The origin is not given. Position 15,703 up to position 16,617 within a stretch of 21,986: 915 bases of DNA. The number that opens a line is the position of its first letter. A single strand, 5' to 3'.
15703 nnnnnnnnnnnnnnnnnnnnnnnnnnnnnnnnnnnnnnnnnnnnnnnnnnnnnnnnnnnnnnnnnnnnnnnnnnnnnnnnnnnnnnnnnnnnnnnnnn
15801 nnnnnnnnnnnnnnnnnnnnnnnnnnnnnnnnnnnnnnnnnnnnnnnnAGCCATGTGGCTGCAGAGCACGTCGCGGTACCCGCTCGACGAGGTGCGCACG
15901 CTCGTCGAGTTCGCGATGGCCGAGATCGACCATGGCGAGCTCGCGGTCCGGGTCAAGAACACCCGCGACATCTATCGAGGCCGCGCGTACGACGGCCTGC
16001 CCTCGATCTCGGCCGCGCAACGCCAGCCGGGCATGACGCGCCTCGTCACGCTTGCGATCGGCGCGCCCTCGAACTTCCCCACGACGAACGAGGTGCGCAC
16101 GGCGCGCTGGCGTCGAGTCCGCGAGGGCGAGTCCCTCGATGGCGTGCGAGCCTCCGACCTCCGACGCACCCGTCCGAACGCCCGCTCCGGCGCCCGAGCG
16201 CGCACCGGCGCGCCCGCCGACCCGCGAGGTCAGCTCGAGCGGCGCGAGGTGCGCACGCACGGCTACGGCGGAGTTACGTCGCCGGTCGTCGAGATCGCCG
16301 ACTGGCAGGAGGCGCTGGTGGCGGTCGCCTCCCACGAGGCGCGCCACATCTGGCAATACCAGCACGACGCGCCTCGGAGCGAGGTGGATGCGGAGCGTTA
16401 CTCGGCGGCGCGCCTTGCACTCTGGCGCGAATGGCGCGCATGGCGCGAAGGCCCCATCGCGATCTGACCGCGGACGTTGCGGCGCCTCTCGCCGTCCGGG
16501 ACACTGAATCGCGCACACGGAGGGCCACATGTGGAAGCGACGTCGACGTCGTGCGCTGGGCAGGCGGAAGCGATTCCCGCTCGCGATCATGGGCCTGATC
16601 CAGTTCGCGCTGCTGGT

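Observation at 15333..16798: Tight SET-domain methyltransferase + HExxH-motif protein pair, followed by a PLDc_N mini-membrane protein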

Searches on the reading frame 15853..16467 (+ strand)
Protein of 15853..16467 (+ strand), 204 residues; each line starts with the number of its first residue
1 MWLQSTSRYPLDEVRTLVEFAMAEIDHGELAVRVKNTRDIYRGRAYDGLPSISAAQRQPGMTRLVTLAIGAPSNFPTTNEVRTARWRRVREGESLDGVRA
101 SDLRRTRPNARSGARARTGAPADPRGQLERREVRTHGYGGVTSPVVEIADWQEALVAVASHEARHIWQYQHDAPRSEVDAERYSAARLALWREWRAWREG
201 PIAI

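Call 3: search_protein_families(library=pfam, proteins=[window:15853-16467:+], max_evalue=0.1)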
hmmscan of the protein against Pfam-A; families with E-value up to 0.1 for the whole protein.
window:15853-16467:+ (204 aa): 1 family
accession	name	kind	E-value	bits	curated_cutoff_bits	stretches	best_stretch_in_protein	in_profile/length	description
PF20573.4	DUF6782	-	0.00069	19.4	27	1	152-179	87-114/241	Putative metallopeptidase family (DUF6782)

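Call 4: search_protein_families(library=ncbifam, proteins=[window:15853-16467:+], max_evalue=0.1)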
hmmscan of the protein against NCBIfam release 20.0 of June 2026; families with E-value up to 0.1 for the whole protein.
window:15853-16467:+ (204 aa): 0 families

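Call 5: find_homologous_proteins(query=window:15853-16467:+)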
Query window:15853-16467:+ (204 aa): 106 proteins with E <= 0.001 among 1299 candidates.
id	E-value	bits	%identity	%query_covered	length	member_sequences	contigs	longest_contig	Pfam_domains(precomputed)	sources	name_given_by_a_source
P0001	2.3e-129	447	100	100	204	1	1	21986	-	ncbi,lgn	ncbi:MAG: hypothetical protein U0360_10380 [Dehalococcoidia bacterium]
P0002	5.7e-116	404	89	100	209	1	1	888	-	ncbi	-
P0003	3.2e-115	401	91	100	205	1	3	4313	-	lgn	-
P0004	9.2e-97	341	77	99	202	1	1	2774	-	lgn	-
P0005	2.1e-96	340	75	99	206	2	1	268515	-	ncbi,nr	ncbi:MAG: hypothetical protein EXR66_02065 [Dehalococcoidia bacterium]|nr:hypothetical protein [Deha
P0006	8.8e-96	338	76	100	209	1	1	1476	-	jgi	jgi:hypothetical protein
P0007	1.6e-95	337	77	100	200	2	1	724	-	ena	-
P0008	3.9e-95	336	75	99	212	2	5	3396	-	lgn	-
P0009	1.3e-94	334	74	100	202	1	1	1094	-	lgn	-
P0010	2.2e-94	333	80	99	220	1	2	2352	-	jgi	jgi:hypothetical protein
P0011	5.6e-93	329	73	100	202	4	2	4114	-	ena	-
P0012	1.8e-92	327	73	100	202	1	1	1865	-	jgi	jgi:hypothetical protein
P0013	7.6e-92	325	75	100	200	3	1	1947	-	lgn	-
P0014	3.6e-91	323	71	99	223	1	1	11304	-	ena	-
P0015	1.4e-90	321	73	100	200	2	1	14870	-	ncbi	-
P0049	1.2e-40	158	47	93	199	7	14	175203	-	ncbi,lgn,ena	-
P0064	9.4e-36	142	42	94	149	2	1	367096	-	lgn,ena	-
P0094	3.0e-15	75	30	94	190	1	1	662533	-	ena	-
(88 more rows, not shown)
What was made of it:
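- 15853..16467 (+): ORF2, 204 aa: a cytoplasmic, basic (pI 10.3) zincin-fold protein from an unnamed family. 106 homologues (call 5).
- Checked: This frame is the real one: 106 homologues (call 5), and GC3 of 0.87 is in the range of the neighbouring genes.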

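Call 8: find_related_loci(query=A1, collection=genome_contigs, flank=6000)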
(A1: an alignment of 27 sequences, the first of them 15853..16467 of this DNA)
Query A1 (204 aa) in genome_contigs; peptide patterns used: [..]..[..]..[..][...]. (x = any residue, [..] = any of these).
60 stretches matched a pattern; 11 encode a relative of the query (tblastn E <= 1e-3); 11 distinct loci.
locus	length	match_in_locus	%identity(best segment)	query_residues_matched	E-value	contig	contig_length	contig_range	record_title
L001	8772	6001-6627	75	1-201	7e-101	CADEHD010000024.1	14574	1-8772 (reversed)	MAG: uncultured Chloroflexi bacterium isolate Chloroflexi sp. RBC038 genome assembly, contig: MAG038_24, whole genome sh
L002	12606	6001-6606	74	1-204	1e-96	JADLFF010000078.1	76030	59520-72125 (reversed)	MAG: Dehalococcoidia bacterium isolate SJ354 c_000000983767, whole genome shotgun sequence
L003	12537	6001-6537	55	1-192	2e-59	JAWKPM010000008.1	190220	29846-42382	MAG: Dehalococcoidia bacterium isolate BC2.88 BC2.88.fa-8, whole genome shotgun sequence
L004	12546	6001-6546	49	1-198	5e-52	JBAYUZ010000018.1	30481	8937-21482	MAG: Dehalococcoidia bacterium isolate SO_2016_LW3_48 scaffold02256_LW162_2016, whole genome shotgun sequence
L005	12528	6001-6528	47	1-192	6e-48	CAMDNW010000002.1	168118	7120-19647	MAG: Thermoflexus hugenholtzii JAD2 isolate TrH-25oct19-250 genome assembly, contig: TrH-25oct19-C44, whole genome shotg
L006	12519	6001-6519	47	3-192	2e-46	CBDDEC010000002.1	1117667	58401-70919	MAG: Dehalococcoidia bacterium isolate 6f6a38c2-1f49-4886-adb0-6b5e3ccd8930 genome assembly, contig: contig_2, whole gen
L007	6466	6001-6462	49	1-170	4e-45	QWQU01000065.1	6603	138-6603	MAG: Chloroflexi bacterium isolate RH-chloro-G1 RH-G1-c65, whole genome shotgun sequence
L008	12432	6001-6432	28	1-192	1e-18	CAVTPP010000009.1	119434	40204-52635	MAG: uncultured Chloroflexia bacterium isolate MFD03804.bin.2.153 genome assembly, contig: contig_48687, whole genome sh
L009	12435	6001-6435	29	1-193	5e-17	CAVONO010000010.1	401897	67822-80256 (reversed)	MAG: uncultured Chloroflexia bacterium isolate MFD09779.bin.3.231 genome assembly, contig: contig_24695, whole genome sh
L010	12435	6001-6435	29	1-192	5e-16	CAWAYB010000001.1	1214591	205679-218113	MAG: uncultured Chloroflexia bacterium isolate MFD09779.bin.1.35 genome assembly, contig: contig_12204, whole genome sho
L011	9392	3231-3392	37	123-184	2e-5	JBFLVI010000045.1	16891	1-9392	MAG: Bacillota bacterium isolate MAG002 MAG002_45, whole genome shotgun sequence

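Call 12: find_related_loci(query=A1, collection=metagenome_contigs, flank=6000)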
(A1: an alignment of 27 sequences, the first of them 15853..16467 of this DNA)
Query A1 (204 aa) in metagenome_contigs; peptide patterns used: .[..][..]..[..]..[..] (x = any residue, [..] = any of these).
279 stretches matched a pattern; 24 encode a relative of the query (tblastn E <= 1e-3); 24 distinct loci.
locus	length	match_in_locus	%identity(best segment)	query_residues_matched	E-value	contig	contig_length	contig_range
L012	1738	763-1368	73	1-204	1e-101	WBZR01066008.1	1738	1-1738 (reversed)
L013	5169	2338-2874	56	1-192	1e-58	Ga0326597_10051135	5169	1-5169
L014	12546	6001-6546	49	1-198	4e-52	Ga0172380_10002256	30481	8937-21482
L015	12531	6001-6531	49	1-193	2e-51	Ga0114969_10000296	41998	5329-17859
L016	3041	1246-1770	51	1-192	1e-51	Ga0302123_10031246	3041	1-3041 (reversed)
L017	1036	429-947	47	3-192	8e-52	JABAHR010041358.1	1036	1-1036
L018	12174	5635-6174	46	3-192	2e-45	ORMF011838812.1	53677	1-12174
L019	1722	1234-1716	43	1-171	5e-29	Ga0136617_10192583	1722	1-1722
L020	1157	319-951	34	1-200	2e-28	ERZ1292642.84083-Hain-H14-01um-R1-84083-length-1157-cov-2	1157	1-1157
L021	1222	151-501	42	61-193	2e-26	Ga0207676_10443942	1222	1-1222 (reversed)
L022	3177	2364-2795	30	1-192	2e-19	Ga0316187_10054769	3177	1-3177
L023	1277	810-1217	47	1-192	3e-16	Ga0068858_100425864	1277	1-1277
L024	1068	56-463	47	1-192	5e-16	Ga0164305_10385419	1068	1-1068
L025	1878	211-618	46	1-192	9e-16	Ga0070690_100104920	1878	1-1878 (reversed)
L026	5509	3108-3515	47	1-192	1e-15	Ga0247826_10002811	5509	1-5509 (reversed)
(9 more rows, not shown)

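Call 14: predict_structure(alignment_id=A1)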
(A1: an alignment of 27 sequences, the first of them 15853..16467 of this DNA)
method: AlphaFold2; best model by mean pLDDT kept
length: 204 residues; sequences in the alignment: 27
mean_pLDDT: 94.0   pTM: 0.85
mean pLDDT of the five models: 94.0, 93.4, 93.4, 92.0, 91.7
residues with pLDDT >= 90: 178; 70-90: 16; 50-70: 10; < 50: 0
segments of 3 or more residues with pLDDT < 50: none
pLDDT, mean of each block of 10 residues (from residue 1): 98 98 98 98 98 96 98 98 95 94 89 69 80 95 98 99 98 98 98 95 68
secondary structure, 60 per line:
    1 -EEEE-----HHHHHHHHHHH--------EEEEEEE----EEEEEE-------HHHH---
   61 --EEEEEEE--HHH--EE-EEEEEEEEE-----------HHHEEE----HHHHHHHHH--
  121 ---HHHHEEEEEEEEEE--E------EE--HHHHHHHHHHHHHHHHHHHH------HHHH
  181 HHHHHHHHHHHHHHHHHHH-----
elements in order: E2-5 H11-21 E30-36 E41-46 H54-57 E63-69 E80-88 E103-105 H110-118 H124-127 E128-137 H151-170 H177-199
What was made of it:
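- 15853..16467 (+): AF2 pLDDT 94 (call 14).
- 16381..16395 (+): E177-V-D-A-E181 at the start of the following helix: candidate third metal ligand, gluzincin style. Helix 177-199 is in the model (call 14).
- On Zincin (HExxH) metallohydrolase superfamily: AF2 pLDDT 94 and pTM 0.85 (call 14).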

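Call 17: find_encoding_contigs(protein=P0003, flank=5000, max_places=4)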
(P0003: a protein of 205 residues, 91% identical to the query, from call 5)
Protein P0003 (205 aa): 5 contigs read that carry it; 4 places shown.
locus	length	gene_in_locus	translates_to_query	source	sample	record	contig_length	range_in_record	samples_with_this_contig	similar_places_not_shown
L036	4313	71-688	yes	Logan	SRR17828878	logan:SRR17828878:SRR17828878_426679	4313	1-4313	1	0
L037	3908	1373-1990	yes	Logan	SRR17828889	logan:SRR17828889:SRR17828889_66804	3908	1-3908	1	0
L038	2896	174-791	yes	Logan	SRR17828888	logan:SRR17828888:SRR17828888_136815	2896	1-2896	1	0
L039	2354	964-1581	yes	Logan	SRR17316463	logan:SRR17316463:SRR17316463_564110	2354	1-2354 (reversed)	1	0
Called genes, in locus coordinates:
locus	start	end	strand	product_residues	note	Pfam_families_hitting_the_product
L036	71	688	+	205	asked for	-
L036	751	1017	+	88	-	PF13396:PLDc_N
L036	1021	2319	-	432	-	PF01425:Amidase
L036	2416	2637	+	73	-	-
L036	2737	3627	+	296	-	-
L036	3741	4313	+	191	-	?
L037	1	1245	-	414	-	PF01699:Na_Ca_ex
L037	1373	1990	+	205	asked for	-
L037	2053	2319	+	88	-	PF13396:PLDc_N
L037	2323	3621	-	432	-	PF01425:Amidase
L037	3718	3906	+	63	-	?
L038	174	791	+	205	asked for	-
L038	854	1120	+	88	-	PF13396:PLDc_N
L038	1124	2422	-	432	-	PF01425:Amidase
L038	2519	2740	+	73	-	-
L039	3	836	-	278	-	?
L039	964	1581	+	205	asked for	-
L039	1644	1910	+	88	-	PF13396:PLDc_N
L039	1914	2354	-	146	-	?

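Call 24: find_encoding_contigs(protein=P0049, flank=5000, max_places=3)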
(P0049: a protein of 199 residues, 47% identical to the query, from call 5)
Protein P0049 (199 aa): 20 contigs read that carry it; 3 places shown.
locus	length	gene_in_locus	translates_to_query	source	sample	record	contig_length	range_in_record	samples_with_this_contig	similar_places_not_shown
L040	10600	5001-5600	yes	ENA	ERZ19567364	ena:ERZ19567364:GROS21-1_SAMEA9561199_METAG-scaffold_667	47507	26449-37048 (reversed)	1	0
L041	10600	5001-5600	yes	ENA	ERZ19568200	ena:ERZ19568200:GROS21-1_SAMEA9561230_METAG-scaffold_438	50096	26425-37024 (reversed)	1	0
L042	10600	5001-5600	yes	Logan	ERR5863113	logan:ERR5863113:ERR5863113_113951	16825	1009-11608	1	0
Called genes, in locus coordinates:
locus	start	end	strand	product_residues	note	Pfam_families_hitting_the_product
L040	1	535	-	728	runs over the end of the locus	PF00384:Molybdopterin, PF01568:Molydop_binding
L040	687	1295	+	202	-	PF12804:NTP_transf_3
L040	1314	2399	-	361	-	PF05343:Peptidase_M42, PF04389:Peptidase_M28 (faint), PF01546:Peptidase_M20 (weak)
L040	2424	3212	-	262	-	PF01694:Rhomboid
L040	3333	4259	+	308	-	PF13365:Trypsin_2, PF13180:PDZ_2, PF17820:PDZ_6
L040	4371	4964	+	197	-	PF00196:GerE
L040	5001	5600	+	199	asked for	-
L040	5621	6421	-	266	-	PF00106:adh_short, PF08659:KR (weak), PF01370:Epimerase (faint), PF13561:adh_short_C2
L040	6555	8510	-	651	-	PF00664:ABC_membrane, PF00005:ABC_tran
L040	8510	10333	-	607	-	PF00664:ABC_membrane, PF00005:ABC_tran, PF02463:SMC_N (faint)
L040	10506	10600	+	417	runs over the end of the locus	PF22691:Thiolase_C_1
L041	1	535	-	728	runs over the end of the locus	PF00384:Molybdopterin, PF01568:Molydop_binding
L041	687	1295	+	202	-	PF12804:NTP_transf_3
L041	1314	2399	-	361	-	PF05343:Peptidase_M42, PF04389:Peptidase_M28 (faint), PF01546:Peptidase_M20 (weak)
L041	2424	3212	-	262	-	PF01694:Rhomboid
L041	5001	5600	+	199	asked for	-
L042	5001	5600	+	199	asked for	-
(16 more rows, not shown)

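Call 25: find_encoding_contigs(protein=P0094, flank=5000, max_places=2)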
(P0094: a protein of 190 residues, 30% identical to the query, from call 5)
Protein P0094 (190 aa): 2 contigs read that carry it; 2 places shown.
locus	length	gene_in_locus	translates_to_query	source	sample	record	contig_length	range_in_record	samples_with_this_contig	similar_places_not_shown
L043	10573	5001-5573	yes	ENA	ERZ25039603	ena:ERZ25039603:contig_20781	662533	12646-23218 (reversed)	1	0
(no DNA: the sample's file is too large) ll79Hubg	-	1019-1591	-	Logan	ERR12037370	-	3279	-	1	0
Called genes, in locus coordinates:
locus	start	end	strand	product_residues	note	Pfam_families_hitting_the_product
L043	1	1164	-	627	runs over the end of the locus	PF00009:GTP_EFTU, PF01926:MMR_HSR1 (weak), PF03144:GTP_EFTU_D2, PF25461:Beta-barrel_SelB, PF09106:WHD_2nd_SelB, PF09107:WHD_3rd_SelB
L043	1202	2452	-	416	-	-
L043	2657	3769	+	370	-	PF13439:Glyco_transf_4, PF13579:Glyco_trans_4_4 (weak), PF20706:GT4-conflict, PF00534:Glycos_transf_1, PF13692:Glyco_trans_1_4, PF13524:Glyco_trans_1_2 (weak)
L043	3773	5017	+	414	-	PF13439:Glyco_transf_4, PF13579:Glyco_trans_4_4, PF00534:Glycos_transf_1, PF13692:Glyco_trans_1_4, PF13524:Glyco_trans_1_2 (weak)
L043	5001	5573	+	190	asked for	-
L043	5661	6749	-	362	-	PF01321:Creatinase_N, PF00557:Peptidase_M24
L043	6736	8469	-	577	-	PF21850:DUF6909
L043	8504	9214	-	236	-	PF00586:AIRS (faint), PF02769:AIRS_C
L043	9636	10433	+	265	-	PF12401:FhaA_N, PF16697:Yop-YscD_cpl, PF00498:FHA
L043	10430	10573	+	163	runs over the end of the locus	PF16697:Yop-YscD_cpl, PF00498:FHA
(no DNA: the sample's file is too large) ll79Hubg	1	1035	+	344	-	?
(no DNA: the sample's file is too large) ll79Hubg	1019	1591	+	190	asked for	-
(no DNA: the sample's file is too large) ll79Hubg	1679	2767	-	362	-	PF01321:Creatinase_N, PF00557:Peptidase_M24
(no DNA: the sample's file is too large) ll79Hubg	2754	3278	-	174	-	?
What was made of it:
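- ORF2 neighbours differ by clade: GerE/HtrA/rhomboid in one, GT4/M24 in another (calls 24, 25).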

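Call 28: search_protein_families(library=pfam, alignment_id=A1, max_evalue=1)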
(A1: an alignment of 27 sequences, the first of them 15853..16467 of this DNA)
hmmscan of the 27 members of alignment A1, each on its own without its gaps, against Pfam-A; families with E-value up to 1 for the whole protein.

A. member 1, window:15853-16467:+ (204 aa): 1 family
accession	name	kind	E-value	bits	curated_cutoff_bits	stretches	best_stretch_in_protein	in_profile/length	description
PF20573.4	DUF6782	-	0.00069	19.4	27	1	152-179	87-114/241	Putative metallopeptidase family (DUF6782)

B. families by the number of members that match (of 27 scanned): 7 families
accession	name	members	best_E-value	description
PF20573.4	DUF6782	27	8.5e-05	Putative metallopeptidase family (DUF6782)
PF01011.28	PQQ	2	0.026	Glucose/ethanol/alcohol dehydrogenase, beta-propeller domain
PF12867.12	DinB_2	1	0.037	DinB superfamily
PF23760.1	Beta-prop_DCAF12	1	0.19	DDB1- and CUL4-associated factor 12 beta propeller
PF04298.18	Zn_peptidase_2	1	0.22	Putative neutral zinc metallopeptidase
PF14907.12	NTP_transf_5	1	0.22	Uncharacterised nucleotidyltransferase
PF13058.12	DUF3920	1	0.4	Protein of unknown function (DUF3920)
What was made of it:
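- On Pfam DUF6782 (putative metallopeptidase): All 27 members are sub-threshold (calls 3, 28).
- Closest known: Minimal zincin-fold metallohydrolases: YbeY/UPF0054, minigluzincins. Same: There is sub-threshold sequence similarity to DUF6782 over the HExxH helix in all 27 members tested (call 28).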

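Call 30: search_solved_structures(query=A1, max_evalue=10, show_alignments=2)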
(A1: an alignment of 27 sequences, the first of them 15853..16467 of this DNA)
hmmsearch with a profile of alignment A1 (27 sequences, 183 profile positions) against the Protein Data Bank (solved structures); distinct sequences matched with E-value up to 10: 6.
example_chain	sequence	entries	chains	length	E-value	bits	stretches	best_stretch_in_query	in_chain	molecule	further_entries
9vtg_Lp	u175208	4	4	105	0.026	17.8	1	81-157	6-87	60S ribosomal protein L44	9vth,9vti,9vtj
7qiw_p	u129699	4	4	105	0.03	17.6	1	82-157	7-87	60S ribosomal protein eL42 | eL42 (60S ribosomal protein L42) | 60S ribosomal protein L44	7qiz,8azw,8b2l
8ip8_WA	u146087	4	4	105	0.17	15.2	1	82-154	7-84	60S ribosomal protein eL42 | Genome assembly, chromosome: II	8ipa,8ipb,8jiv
4v3p_Lr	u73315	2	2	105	0.19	15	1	82-154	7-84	60S ribosomal protein L44 | 60S ribosomal protein L44E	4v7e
9h3g_BD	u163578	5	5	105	0.23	14.8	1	83-152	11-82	Large ribosomal subunit protein eL42z/eL42y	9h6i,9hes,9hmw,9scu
7qep_P2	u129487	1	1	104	0.91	12.8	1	92-131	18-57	60S ribosomal protein L44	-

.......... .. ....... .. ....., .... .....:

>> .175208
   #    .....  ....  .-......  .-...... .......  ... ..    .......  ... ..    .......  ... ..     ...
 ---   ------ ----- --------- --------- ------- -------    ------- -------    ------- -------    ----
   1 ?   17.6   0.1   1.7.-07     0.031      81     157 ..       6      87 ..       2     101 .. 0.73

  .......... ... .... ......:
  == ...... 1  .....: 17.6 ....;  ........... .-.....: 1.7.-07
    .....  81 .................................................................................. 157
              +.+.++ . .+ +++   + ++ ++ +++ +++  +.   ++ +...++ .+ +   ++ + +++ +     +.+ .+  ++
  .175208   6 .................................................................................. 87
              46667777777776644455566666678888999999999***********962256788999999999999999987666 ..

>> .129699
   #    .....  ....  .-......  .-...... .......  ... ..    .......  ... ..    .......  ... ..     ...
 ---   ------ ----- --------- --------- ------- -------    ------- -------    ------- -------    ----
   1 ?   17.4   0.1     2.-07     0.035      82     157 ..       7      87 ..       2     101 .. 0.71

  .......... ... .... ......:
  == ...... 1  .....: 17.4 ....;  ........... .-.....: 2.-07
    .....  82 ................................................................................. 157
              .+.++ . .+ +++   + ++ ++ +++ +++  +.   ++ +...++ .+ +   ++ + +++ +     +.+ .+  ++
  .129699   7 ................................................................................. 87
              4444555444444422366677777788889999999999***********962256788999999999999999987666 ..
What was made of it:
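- Tried and rejected: PDB sequence-profile search with the ORF2 family: only chance eL42 matches (call 30).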

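Call 37: search_protein_representatives(alignment_id=A1)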
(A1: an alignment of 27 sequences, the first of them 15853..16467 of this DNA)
Query: 27 sequences, 183 profile positions. Proteins with E-value up to 0.001 (for the whole library): 1056; up to 1e-10: 450; up to 1e-30: 101. The best 150 are listed.
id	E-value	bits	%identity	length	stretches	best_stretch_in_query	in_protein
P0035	1.7e-73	263.0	-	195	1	1-178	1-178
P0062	1.4e-72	259.9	-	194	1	2-178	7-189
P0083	2.2e-63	230.0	-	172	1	1-179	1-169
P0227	5.9e-60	218.8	-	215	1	1-181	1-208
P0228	2.7e-59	216.7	-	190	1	1-177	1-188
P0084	2.9e-59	216.5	-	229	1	1-145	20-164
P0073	8.6e-58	211.8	-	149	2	1-77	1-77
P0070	4.3e-57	209.5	-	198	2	119-180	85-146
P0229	3.2e-56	206.6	-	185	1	1-179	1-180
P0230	5.5e-56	205.9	-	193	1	1-177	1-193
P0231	7.1e-56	205.5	-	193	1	3-177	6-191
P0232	1.3e-55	204.7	-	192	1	1-178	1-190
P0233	2.7e-54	200.4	-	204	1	1-179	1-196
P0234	4.8e-54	199.5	-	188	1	1-180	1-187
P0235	1.1e-53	198.3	-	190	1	1-179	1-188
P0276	1.1e-38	149.4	-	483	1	3-179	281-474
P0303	1.5e-33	132.8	-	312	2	1-78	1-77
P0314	1.8e-31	126.0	-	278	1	1-181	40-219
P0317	3.0e-31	125.3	-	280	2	3-79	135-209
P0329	1.7e-29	119.5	-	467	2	120-179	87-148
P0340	2.8e-28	115.6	-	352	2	119-181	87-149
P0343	6.9e-28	114.3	-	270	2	3-80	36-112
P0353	1.0e-26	110.5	-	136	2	1-80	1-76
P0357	1.3e-26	110.2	-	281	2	1-72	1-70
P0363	5.1e-26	108.2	-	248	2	3-79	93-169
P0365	1.1e-25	107.1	-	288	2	3-81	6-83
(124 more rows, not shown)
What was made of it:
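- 15853..16467 (+): 1056 clusters at 50% identity with E<=1e-3 (call 37).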

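Call 39: search_protein_families(library=pfam, proteins=[P0276, P0329, P0340, P0303, P0317, P0314, P0365, P0357, P0343, P0363], max_evalue=0.01)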
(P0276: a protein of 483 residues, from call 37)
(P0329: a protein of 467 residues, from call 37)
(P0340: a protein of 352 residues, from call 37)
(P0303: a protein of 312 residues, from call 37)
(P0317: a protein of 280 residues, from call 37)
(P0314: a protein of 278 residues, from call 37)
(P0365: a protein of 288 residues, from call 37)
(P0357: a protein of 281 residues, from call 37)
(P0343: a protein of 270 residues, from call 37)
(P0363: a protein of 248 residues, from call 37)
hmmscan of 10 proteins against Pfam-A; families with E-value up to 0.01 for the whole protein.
P0276 (483 aa): 1 family
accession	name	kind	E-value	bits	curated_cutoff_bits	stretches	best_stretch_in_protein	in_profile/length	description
PF11300.13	DUF3102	-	0.0032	18.1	24.4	1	37-147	23-126/129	Protein of unknown function (DUF3102)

P0329 (467 aa): 0 families

P0340 (352 aa): 1 family
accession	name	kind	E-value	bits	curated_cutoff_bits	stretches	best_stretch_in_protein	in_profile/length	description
PF21812.2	DUF6881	-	0.0071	17.4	27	0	127-156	19-48/90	Domain of unknown function (DUF6881)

P0303 (312 aa): 0 families

P0317 (280 aa): 0 families

P0314 (278 aa): 0 families

P0365 (288 aa): 0 families

P0357 (281 aa): 0 families

P0343 (270 aa): 0 families

P0363 (248 aa): 0 families
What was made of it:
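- Tried and rejected: Pfam scan of ten longer family members, looking for informative fusions: nothing above threshold (call 39).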

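Call 40: search_protein_families(library=phrogs, proteins=[window:15853-16467:+, P0064, P0094, P0353], max_evalue=0.01)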
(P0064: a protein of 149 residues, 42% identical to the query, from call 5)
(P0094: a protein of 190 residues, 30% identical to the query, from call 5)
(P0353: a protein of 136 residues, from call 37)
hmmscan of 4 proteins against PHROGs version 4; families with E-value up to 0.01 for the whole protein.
window:15853-16467:+ (204 aa): 0 families

P0064 (149 aa): 0 families

P0094 (190 aa): 0 families

P0353 (136 aa): 1 family
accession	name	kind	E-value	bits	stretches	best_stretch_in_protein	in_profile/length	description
phrog_34883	-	unknown function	0.0025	18.9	1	5-36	12-43/119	-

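Call 41: search_protein_families(library=padloc, proteins=[window:15853-16467:+, P0064, P0094], max_evalue=0.01)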
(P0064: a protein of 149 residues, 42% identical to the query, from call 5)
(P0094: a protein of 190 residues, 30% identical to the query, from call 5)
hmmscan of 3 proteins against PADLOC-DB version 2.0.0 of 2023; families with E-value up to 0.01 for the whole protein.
window:15853-16467:+ (204 aa): 0 families

P0064 (149 aa): 0 families

P0094 (190 aa): 0 families
